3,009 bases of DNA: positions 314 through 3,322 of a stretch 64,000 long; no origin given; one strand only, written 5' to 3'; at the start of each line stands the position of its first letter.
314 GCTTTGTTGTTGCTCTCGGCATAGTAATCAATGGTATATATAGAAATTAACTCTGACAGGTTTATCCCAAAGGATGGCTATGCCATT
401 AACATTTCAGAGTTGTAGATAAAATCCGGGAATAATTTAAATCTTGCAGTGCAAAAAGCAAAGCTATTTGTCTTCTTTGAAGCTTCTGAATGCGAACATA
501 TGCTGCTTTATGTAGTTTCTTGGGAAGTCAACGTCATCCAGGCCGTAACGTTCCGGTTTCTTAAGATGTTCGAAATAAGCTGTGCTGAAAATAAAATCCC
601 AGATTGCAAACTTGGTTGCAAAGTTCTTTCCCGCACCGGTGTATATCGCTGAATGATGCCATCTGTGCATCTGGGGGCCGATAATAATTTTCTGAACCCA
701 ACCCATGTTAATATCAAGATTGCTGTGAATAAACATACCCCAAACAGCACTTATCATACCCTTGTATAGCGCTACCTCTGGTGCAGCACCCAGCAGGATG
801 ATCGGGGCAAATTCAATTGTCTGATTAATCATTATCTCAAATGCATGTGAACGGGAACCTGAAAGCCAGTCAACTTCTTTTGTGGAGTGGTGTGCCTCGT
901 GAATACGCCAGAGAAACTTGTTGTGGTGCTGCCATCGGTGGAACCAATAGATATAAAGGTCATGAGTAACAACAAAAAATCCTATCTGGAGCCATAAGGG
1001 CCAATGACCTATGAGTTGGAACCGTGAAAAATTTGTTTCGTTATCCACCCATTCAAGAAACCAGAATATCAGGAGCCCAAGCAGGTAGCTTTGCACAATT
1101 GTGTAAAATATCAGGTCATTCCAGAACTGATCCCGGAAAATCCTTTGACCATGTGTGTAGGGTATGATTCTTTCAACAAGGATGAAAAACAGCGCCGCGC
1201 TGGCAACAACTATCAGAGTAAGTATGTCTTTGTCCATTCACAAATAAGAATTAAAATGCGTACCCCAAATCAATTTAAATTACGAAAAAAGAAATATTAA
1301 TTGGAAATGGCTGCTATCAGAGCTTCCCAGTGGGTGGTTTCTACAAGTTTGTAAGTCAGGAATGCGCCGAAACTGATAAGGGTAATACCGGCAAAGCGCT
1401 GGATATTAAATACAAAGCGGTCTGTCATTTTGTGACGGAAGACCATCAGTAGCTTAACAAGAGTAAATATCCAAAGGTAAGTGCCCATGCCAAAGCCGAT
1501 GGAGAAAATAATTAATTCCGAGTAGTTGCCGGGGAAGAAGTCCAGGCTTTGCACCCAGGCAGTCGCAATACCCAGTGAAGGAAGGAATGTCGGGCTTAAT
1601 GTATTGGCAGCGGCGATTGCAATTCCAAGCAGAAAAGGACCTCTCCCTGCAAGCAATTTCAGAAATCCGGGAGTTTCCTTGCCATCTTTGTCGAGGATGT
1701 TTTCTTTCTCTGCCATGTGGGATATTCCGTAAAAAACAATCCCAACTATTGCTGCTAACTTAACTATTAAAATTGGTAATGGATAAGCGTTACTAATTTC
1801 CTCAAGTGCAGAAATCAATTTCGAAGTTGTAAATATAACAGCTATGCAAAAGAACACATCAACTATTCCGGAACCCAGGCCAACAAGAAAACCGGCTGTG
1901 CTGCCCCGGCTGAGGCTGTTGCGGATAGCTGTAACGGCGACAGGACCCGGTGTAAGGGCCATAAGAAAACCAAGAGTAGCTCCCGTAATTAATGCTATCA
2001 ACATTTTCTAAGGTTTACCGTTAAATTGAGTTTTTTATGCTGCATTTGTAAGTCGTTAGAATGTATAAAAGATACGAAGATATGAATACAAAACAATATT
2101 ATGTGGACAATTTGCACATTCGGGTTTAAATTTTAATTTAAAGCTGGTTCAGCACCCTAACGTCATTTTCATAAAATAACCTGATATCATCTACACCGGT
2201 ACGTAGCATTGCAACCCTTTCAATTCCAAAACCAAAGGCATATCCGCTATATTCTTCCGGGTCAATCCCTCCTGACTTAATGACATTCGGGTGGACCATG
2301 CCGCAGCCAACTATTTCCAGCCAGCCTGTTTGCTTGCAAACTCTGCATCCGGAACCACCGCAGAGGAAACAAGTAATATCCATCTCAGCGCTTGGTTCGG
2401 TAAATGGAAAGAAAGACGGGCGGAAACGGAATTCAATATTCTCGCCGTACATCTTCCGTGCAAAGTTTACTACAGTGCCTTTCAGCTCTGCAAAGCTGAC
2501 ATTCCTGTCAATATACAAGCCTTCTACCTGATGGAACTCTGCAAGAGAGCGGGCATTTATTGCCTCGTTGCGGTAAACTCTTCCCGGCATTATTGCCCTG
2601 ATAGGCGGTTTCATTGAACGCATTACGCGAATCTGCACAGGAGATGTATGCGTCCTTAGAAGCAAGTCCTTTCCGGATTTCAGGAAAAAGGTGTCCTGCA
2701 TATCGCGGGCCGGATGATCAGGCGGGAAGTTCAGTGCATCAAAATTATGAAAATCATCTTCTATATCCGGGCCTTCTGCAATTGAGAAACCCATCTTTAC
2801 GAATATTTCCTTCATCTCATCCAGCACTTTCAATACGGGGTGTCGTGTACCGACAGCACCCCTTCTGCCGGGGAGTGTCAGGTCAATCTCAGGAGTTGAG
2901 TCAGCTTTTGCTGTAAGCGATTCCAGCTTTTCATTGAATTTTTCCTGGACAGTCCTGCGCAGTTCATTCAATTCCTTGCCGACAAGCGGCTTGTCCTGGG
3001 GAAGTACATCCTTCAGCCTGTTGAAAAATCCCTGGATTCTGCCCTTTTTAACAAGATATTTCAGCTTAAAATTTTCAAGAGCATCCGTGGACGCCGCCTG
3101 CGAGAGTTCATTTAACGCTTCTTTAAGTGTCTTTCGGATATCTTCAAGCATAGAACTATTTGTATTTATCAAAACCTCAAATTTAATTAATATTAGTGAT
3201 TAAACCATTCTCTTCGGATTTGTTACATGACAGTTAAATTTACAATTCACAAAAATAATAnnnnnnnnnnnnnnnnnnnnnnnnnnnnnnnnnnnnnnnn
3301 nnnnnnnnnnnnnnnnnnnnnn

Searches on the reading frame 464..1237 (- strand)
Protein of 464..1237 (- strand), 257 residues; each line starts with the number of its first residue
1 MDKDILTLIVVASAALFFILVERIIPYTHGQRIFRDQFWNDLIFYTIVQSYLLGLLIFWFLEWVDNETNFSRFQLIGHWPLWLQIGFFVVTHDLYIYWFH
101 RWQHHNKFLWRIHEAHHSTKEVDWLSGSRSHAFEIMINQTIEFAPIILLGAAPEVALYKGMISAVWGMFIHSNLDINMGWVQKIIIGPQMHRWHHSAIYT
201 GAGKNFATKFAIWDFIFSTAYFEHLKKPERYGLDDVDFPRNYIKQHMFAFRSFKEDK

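Call 17: search_protein_families(library=pfam, proteins=[window:464-1237:-], max_evalue=0.00001)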
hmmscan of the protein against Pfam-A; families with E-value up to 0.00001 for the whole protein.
window:464-1237:- (257 aa): 1 family
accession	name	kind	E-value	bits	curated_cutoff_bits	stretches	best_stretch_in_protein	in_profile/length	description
PF04116.19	FA_hydroxylase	-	3.5e-28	99.1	31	1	87-219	3-132/132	Fatty acid hydroxylase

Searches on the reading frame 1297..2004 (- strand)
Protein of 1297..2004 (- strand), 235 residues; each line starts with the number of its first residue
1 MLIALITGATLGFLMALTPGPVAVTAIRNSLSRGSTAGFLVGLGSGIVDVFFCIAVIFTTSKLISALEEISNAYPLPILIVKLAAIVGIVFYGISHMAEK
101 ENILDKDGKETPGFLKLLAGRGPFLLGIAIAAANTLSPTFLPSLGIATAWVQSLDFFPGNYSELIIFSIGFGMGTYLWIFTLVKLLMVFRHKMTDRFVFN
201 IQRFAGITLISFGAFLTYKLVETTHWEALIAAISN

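Call 17: search_protein_families(library=pfam, proteins=[window:1297-2004:-], max_evalue=0.00001)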
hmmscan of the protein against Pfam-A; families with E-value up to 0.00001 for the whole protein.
window:1297-2004:- (235 aa): 1 family
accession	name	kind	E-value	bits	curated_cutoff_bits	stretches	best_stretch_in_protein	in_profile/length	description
PF01810.24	LysE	-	1.2e-12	48.1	25.6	1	14-219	2-192/193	LysE type translocator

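Call 58: find_encoding_contigs(protein=window:1297-2004:-, flank=10000, max_places=1)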
Protein window:1297-2004:- (235 aa): no gene with exactly this product is on record in the collection.

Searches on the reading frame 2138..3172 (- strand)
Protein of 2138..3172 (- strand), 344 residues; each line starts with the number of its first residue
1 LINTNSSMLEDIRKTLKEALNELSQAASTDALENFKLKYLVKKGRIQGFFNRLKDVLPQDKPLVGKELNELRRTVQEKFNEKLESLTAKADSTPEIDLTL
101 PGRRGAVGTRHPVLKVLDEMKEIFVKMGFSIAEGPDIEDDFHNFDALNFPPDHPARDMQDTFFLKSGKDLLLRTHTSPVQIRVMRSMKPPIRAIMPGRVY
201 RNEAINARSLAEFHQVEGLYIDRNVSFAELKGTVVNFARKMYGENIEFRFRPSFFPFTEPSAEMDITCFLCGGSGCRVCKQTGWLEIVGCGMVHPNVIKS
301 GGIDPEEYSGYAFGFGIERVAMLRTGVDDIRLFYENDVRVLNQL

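Call 17: search_protein_families(library=pfam, proteins=[window:2138-3172:-], max_evalue=0.00001)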
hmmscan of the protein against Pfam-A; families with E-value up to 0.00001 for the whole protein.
window:2138-3172:- (344 aa): 2 families
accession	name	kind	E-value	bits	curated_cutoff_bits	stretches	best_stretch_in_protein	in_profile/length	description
PF01409.25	tRNA-synt_2d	-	2.1e-102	342.2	19.8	1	96-343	2-245/246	tRNA synthetases class II core domain (F)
PF02912.23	Phe_tRNA-synt_N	-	9.3e-17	61.2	22.3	1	28-91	2-65/69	Aminoacyl tRNA synthetase class II, N-terminal domain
